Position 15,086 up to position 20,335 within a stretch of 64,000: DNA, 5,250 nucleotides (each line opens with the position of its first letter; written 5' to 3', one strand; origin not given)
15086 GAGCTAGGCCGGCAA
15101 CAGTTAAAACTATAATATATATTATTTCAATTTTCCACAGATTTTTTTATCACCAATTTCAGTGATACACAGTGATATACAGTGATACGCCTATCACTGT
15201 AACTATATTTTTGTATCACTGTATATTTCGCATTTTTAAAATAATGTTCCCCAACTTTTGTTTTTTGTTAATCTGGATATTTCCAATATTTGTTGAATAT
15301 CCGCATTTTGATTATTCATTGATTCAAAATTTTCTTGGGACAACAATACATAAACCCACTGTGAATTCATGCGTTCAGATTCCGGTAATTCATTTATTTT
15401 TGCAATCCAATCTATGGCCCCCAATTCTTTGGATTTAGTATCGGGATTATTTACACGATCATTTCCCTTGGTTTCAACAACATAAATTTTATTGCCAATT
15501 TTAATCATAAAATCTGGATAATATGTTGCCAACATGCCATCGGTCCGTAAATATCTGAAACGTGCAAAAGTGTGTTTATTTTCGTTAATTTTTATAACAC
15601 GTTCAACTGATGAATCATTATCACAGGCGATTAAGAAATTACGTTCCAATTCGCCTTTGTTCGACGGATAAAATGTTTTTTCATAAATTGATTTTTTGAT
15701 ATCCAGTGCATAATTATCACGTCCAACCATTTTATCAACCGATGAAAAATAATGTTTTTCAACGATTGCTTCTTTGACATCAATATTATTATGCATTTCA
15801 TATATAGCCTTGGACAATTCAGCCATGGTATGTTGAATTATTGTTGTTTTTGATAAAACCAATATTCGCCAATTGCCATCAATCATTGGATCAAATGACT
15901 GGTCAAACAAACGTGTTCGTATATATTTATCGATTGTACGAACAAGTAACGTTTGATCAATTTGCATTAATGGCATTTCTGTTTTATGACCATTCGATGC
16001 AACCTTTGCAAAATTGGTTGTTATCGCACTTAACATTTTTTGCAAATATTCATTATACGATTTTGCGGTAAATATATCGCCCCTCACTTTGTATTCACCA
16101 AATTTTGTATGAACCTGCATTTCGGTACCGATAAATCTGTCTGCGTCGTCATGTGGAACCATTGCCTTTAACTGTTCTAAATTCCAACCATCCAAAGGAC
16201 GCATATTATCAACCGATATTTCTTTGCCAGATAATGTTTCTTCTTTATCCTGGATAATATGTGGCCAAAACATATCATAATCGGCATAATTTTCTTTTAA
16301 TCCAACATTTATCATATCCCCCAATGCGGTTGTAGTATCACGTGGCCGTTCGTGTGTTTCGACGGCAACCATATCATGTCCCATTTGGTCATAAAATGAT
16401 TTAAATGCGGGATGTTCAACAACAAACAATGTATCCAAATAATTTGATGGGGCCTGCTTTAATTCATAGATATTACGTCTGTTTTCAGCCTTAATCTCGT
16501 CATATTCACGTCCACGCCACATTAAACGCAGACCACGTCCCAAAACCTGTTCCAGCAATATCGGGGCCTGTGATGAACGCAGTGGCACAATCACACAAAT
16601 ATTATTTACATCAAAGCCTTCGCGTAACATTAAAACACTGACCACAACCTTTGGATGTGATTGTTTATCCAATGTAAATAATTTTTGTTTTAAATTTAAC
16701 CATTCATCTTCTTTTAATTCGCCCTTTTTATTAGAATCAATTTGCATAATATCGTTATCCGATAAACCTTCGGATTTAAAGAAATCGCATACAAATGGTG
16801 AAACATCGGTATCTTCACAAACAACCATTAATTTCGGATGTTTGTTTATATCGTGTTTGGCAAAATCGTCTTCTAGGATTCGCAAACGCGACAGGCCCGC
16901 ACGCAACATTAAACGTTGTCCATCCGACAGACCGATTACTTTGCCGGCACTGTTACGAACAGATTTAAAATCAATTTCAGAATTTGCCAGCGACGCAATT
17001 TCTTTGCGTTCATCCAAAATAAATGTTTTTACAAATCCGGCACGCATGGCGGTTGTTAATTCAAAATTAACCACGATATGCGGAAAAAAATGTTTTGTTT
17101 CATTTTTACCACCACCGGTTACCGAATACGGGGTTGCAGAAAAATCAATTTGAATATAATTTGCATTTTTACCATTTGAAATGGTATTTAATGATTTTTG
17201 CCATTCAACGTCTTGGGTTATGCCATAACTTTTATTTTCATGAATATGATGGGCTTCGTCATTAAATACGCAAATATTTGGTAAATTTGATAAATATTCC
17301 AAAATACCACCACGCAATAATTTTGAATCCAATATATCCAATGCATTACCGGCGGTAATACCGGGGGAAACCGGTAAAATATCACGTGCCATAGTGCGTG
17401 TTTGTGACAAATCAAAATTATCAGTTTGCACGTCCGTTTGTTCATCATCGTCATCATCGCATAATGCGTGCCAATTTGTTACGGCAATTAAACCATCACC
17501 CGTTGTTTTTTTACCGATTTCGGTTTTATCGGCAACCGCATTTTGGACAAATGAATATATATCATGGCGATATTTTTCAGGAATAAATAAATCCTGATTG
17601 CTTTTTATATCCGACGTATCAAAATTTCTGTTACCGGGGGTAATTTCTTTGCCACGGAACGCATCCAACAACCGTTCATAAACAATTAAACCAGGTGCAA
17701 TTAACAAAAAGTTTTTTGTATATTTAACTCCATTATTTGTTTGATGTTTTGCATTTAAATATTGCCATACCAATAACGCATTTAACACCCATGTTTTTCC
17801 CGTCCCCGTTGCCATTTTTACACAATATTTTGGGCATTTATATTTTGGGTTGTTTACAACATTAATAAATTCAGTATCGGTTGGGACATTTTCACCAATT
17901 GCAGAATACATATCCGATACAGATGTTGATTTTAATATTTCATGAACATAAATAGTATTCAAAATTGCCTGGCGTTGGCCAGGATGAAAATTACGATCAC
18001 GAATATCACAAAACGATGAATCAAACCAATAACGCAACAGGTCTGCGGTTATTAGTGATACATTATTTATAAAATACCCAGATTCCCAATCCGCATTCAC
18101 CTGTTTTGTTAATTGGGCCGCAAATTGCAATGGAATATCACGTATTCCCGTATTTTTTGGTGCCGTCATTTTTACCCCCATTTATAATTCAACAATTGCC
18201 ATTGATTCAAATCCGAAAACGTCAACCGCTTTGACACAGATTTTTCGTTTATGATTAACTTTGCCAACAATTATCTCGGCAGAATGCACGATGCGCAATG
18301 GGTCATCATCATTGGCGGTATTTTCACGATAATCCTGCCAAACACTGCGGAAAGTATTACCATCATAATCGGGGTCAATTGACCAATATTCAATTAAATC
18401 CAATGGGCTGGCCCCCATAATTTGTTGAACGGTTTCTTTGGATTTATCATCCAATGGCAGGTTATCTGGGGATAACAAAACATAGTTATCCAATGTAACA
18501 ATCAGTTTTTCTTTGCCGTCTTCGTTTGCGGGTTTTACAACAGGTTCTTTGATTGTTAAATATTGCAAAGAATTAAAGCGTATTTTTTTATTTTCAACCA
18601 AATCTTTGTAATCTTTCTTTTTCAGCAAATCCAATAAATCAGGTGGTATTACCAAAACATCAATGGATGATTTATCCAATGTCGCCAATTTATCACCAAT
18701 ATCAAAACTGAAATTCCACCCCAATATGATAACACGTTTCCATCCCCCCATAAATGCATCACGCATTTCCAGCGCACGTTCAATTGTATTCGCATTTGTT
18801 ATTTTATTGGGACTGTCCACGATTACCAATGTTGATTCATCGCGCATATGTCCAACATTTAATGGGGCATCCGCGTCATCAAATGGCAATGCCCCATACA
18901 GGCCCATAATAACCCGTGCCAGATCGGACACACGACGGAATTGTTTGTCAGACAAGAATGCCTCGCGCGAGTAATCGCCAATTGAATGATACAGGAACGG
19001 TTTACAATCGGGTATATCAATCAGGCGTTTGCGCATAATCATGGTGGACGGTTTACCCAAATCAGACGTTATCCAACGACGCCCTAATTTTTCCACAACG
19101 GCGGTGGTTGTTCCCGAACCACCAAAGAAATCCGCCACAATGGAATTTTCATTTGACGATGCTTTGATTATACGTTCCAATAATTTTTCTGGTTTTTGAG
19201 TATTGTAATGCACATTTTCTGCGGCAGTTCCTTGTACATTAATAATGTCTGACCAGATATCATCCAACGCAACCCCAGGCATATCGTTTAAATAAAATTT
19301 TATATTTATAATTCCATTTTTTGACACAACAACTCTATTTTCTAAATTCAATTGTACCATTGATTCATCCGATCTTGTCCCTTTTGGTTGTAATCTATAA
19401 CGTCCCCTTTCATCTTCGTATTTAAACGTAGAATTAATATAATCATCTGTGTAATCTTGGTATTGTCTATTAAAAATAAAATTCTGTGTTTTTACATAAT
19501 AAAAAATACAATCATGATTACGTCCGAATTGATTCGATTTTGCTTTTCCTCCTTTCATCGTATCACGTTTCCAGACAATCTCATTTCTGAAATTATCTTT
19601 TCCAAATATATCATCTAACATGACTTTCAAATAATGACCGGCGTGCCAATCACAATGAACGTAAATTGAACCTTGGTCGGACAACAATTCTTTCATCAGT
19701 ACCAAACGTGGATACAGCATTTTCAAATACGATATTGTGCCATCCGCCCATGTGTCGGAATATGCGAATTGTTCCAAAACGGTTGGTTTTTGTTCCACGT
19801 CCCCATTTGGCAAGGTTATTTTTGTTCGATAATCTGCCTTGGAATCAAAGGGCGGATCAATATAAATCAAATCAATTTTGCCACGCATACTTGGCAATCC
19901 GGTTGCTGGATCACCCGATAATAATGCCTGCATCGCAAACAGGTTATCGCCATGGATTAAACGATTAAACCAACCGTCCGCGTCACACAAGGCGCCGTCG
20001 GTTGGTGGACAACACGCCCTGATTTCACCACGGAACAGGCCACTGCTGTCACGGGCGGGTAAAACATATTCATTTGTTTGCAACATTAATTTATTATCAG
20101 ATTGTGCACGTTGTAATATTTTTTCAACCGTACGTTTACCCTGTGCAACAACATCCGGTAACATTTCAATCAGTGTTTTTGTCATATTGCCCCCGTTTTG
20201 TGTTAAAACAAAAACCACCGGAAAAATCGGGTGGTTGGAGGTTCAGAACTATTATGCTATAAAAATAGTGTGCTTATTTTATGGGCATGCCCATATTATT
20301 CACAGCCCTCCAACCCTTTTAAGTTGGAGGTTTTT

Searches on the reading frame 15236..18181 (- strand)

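Call 7: search_protein_families(library=pfam, proteins=[window:15236-18181:-])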
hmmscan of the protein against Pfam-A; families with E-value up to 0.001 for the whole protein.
window:15236-18181:- (981 aa): 1 family
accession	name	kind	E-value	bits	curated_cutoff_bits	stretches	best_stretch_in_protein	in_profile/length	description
PF04851.21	ResIII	-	9e-14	52.1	22.5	1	107-352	20-163/164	Type III restriction enzyme, res subunit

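Call 69: search_protein_families(library=padloc, proteins=[window:15236-18181:-], max_evalue=0.01)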
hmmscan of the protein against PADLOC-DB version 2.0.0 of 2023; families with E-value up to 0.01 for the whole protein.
window:15236-18181:- (981 aa): 4 families
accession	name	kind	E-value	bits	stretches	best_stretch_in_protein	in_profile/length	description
PDLC03648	REase_III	-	8.2e-25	85.1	2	294-558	125-359/871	Type III restriction enzyme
PDLC03647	REase_III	-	2.8e-06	23.8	1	498-554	497-551/989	Type III restriction enzyme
PDLC03042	REase_I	-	1.1e-05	21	1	501-554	778-831/1170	Type I restriction enzyme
PDLC03649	REase_III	-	1.3e-05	21.4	1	488-553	475-538/973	Type III restriction enzyme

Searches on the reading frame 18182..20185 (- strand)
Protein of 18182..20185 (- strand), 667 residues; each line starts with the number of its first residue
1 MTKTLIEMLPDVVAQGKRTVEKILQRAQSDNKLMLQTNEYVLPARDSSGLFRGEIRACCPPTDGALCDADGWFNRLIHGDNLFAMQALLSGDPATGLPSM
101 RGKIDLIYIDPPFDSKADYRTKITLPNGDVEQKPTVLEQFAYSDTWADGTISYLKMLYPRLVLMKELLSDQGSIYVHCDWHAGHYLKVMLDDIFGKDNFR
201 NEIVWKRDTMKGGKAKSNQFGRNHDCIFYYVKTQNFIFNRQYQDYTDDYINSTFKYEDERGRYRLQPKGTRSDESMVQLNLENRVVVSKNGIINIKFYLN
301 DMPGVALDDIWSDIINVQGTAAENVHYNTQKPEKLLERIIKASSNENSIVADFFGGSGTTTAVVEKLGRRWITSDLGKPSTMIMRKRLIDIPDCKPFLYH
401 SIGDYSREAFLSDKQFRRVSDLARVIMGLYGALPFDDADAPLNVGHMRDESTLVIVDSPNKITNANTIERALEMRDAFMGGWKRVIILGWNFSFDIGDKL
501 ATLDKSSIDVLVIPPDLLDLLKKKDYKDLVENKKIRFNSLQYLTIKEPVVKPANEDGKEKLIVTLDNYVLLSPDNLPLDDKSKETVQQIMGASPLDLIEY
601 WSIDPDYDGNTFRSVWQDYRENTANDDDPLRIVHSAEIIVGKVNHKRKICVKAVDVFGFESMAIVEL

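Call 7: search_protein_families(library=pfam, proteins=[window:18182-20185:-])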
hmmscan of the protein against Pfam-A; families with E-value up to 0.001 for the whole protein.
window:18182-20185:- (667 aa): 1 family
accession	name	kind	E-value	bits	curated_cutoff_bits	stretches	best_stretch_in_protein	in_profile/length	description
PF01555.25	N6_N4_Mtase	-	1.1e-42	146.9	26.7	1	104-376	1-211/221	DNA methylase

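Call 13: find_related_loci(query=window:18182-20185:-, collection=genome_contigs, flank=4000)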
Query window:18182-20185:- (667 aa) in genome_contigs; peptide patterns used: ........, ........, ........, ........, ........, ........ (x = any residue, [..] = any of these).
303 stretches matched a pattern; 277 encode a relative of the query (tblastn E <= 1e-3); the best 80 are kept; 79 distinct loci.
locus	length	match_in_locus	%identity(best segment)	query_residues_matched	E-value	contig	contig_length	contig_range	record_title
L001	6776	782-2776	74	1-667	0e+0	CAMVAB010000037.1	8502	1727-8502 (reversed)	MAG TPA_asm: uncultured proteobacterium isolate SRR8387716_bin.61_metaWRAP_v1.3_MAG genome assembly, contig: ERZ14209542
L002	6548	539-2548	72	1-667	0e+0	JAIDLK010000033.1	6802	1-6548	MAG: Alphaproteobacteria bacterium isolate SC0338_S5_7 SC0338_S5_7_contig_33, whole genome shotgun sequence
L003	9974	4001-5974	72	1-667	0e+0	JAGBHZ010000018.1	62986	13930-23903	MAG: Alphaproteobacteria bacterium isolate RGIG9136 Water_deer_Rectum.Co__c1508174, whole genome shotgun sequence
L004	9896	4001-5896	72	1-667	0e+0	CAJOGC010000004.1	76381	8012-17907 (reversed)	uncultured Alphaproteobacteria bacterium isolate Sheep_2_mag_61 genome assembly, contig: scaffold_181, whole genome shot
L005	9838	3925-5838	71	1-667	0e+0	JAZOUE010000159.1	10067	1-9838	MAG: Candidatus Enterousia sp. isolate T1900045534_YK20190228.MAGScoT_cleanbin_000043 SGB_7755_k141_2735867, whole genom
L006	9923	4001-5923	70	1-667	0e+0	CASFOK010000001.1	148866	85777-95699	uncultured proteobacterium isolate SI.B28.metabat-bins.76 genome assembly, contig: SI.B28.metabat-bins.76.fa_k141_8054,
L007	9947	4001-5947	70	1-667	0e+0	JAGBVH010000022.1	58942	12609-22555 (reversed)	MAG: Alphaproteobacteria bacterium isolate RGIG9479 Yak_Cecum-4__c509888, whole genome shotgun sequence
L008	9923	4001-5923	70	1-667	0e+0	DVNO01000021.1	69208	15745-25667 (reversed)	MAG TPA_asm: Candidatus Enterousia avicola isolate CHK136-897 CHK136__C117752_L69208_ERR2241905, whole genome shotgun se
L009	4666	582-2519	71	3-667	0e+0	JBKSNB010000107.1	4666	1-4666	MAG: Alphaproteobacteria bacterium isolate KH370_54 k141_1845703, whole genome shotgun sequence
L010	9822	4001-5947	69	1-667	0e+0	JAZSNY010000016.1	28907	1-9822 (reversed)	MAG: Candidatus Enterousia sp. isolate T1900044549_TS20190015.MAGScoT_cleanbin_000102 SGB_200_k141_3726836, whole genome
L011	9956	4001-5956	68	1-667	0e+0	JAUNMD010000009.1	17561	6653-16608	MAG: Pseudomonadota bacterium isolate S31M_St_19 NODE_831_length_17561_cov_4.874443, whole genome shotgun sequence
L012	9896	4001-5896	70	1-667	0e+0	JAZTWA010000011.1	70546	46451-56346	MAG: Candidatus Enterousia sp. isolate T1900045335_YK20190024.MAGScoT_cleanbin_000047 SGB_6593_k141_838288, whole genome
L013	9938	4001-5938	69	1-667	0e+0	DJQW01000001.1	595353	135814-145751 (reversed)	MAG TPA_asm: Alphaproteobacteria bacterium UBA6376 UBA6376_contig_193, whole genome shotgun sequence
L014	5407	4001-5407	82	1-467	0e+0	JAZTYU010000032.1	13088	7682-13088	MAG: Candidatus Enterousia sp. isolate T1900045325_YK20190014.MAGScoT_cleanbin_000039 SGB_6437_k141_906541, whole genome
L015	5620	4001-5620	71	1-572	0e+0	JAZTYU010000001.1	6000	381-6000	MAG: Candidatus Enterousia sp. isolate T1900045325_YK20190014.MAGScoT_cleanbin_000039 SGB_6437_k141_1324110, whole genom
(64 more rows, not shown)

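Call 28: find_related_loci(query=window:18182-20185:-, collection=metagenome_contigs, flank=1500)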
Query window:18182-20185:- (667 aa) in metagenome_contigs; peptide patterns used: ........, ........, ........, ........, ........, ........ (x = any residue, [..] = any of these).
600 stretches matched a pattern (row limit reached: there are more); 563 encode a relative of the query (tblastn E <= 1e-3); the best 80 are kept; 80 distinct loci.
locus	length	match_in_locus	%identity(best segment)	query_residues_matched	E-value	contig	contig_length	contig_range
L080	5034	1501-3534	67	1-667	0e+0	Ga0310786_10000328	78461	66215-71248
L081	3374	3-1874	70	75-667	0e+0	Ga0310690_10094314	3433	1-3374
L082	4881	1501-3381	63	3-667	0e+0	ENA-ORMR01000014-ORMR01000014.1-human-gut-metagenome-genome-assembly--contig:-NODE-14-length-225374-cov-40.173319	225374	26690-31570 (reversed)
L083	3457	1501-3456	57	1-657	0e+0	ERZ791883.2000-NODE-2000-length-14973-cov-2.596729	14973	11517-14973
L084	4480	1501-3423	58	4-667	0e+0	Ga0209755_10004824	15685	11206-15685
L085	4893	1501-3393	54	1-666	0e+0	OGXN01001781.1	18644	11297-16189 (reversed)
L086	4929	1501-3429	51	1-667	0e+0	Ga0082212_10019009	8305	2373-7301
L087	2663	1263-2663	59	1-516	0e+0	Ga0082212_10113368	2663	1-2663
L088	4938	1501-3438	69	1-667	0e+0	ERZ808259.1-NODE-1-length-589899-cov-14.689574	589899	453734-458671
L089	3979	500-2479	40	25-667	3e-138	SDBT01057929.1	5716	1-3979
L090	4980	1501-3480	38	25-667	1e-134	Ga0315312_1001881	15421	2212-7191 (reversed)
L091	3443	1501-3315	41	74-667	2e-132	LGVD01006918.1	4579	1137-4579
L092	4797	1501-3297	40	80-667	7e-126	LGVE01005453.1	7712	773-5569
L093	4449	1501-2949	55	1-667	1e-124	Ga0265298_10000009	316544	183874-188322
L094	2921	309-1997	39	73-667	4e-119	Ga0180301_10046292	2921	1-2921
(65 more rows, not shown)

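Call 31: find_homologous_proteins(query=window:18182-20185:-, max_evalue=1e-100)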
Query window:18182-20185:- (667 aa): 7958 proteins with E <= 1e-100 among 8000 candidates; the best 120 are listed.
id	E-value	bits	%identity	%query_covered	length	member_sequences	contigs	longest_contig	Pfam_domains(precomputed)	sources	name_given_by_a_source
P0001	0.0e+0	1539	100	100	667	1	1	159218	PF01555.25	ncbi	-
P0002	0.0e+0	1235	78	100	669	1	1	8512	PF01555.25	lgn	-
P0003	0.0e+0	1227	78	100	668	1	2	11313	PF01555.25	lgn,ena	-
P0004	0.0e+0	1226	78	100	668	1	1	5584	PF01555.25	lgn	-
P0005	0.0e+0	1225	78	100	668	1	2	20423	PF01555.25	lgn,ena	-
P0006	0.0e+0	1210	77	100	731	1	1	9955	PF01555.25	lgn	-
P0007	0.0e+0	1198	77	100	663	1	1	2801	PF01555.25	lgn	-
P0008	0.0e+0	1145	75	99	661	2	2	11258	PF01555.25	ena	-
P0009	0.0e+0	1134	73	100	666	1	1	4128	PF01555.25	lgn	-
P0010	0.0e+0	1126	73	100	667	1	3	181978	PF01555.25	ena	-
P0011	0.0e+0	1126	73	100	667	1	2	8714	PF01555.25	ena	-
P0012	0.0e+0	1123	73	100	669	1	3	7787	PF01555.25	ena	-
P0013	0.0e+0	1121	74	100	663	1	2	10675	PF01555.25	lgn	-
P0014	0.0e+0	1118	73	100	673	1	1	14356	PF01555.25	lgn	-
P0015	0.0e+0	1114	73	99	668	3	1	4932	PF01555.25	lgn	-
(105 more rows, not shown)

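Call 32: find_encoding_contigs(protein=P0002, flank=2500, max_places=2)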
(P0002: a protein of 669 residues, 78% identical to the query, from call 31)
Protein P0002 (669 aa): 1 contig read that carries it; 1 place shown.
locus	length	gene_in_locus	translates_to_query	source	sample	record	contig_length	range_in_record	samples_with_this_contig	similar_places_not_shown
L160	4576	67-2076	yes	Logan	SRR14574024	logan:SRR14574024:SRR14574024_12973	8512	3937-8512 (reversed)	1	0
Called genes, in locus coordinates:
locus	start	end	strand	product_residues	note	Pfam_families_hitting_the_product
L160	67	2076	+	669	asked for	PF01555:N6_N4_Mtase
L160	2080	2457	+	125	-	-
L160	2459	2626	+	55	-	-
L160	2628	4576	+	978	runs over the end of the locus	PF04851:ResIII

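Call 33: find_encoding_contigs(protein=P0003, flank=2500, max_places=2)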
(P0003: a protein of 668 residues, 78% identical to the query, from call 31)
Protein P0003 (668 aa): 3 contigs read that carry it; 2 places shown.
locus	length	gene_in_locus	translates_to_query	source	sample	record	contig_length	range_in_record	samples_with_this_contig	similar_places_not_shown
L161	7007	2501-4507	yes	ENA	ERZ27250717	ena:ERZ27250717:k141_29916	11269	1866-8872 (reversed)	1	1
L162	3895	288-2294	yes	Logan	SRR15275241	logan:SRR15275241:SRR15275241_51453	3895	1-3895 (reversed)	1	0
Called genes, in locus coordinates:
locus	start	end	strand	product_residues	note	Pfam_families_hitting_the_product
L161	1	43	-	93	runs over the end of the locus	PF05015:HigB-like_toxin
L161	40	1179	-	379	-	-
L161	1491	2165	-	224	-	-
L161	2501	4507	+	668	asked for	PF01555:N6_N4_Mtase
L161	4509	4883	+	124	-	-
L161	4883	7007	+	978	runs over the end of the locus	PF04851:ResIII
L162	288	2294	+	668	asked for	PF01555:N6_N4_Mtase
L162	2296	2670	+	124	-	-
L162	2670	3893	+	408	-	?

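Call 34: find_encoding_contigs(protein=P0005, flank=2500, max_places=2)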
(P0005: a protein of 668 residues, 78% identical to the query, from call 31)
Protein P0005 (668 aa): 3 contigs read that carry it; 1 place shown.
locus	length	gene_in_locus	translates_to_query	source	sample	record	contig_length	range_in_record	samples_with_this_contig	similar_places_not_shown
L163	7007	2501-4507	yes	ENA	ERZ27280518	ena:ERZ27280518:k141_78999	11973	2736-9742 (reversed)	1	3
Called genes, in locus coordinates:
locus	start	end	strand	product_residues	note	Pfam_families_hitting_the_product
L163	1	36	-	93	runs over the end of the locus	PF05015:HigB-like_toxin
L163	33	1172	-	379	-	-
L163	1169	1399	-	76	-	-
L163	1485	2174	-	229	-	-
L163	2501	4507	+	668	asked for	PF01555:N6_N4_Mtase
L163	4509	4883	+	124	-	-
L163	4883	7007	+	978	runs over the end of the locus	PF04851:ResIII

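Call 35: find_encoding_contigs(protein=P0006, flank=2500, max_places=2)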
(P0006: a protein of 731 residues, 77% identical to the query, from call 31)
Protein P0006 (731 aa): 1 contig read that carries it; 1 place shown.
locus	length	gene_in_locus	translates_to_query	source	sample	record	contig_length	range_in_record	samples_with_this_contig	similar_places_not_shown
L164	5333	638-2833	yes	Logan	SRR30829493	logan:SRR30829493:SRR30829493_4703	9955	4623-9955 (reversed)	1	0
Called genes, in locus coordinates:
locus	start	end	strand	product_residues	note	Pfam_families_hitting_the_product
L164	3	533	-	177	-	?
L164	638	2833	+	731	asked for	PF01555:N6_N4_Mtase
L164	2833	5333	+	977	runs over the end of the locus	PF04851:ResIII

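Call 69: search_protein_families(library=padloc, proteins=[window:18182-20185:-], max_evalue=0.01)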
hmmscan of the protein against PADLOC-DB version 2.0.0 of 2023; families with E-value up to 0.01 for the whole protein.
window:18182-20185:- (667 aa): 56 families (the best 25 are shown)
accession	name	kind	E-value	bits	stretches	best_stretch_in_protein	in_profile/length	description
PDLC03633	MTase_III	-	1.8e-82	275.9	2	69-252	73-246/616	Type III methyltransferase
PDLC03354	MTase_II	-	6.3e-61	204.6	2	14-267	29-242/425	Type II methyltransferase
PDLC03644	MTase_III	-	1.5e-46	157.3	2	73-265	38-220/542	Type III methyltransferase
PDLC03300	MTase_II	-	5.6e-46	155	2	102-244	29-175/302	Type II methyltransferase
PDLC03638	MTase_III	-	7.3e-46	154.9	1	96-384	395-673/816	Type III methyltransferase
PDLC03635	MTase_III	-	1.4e-45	154.2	2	74-265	219-383/708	Type III methyltransferase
PDLC03636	MTase_III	-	2e-44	150.3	3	153-258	96-197/575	Type III methyltransferase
PDLC03339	MTase_II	-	1.1e-43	147.6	1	89-390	7-273/399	Type II methyltransferase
PDLC03634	MTase_III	-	2.1e-37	127.3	2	69-266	90-286/621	Type III methyltransferase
PDLC03371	MTase_II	-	3.8e-31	106.6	1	87-389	12-253/260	Type II methyltransferase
PDLC03632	MTase_III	-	9.3e-31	104.7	2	71-241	160-326/983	Type III methyltransferase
PDLC03641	MTase_III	-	2.4e-28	97.1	2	100-272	123-289/657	Type III methyltransferase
PDLC03299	MTase_II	-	5.1e-25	86.6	2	309-388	179-257/296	Type II methyltransferase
PDLC03640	MTase_III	-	6.9e-23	78.9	2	74-240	44-209/654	Type III methyltransferase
PDLC03637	MTase_III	-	1.4e-21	74.8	1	73-233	121-264/513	Type III methyltransferase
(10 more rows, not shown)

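Call 86: search_protein_families(library=pfam, proteins=[L161:1491-2165:-, L161:40-1179:-, L163:1169-1399:-, L161:4509-4883:+], max_evalue=0.01)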
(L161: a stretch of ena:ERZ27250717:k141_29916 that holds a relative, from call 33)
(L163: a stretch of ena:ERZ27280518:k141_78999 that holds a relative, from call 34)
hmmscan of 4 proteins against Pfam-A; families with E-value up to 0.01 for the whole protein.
L161:1491-2165:- (224 aa): 0 families

L161:40-1179:- (379 aa): 0 families

L163:1169-1399:- (76 aa): 0 families

L161:4509-4883:+ (124 aa): 0 families
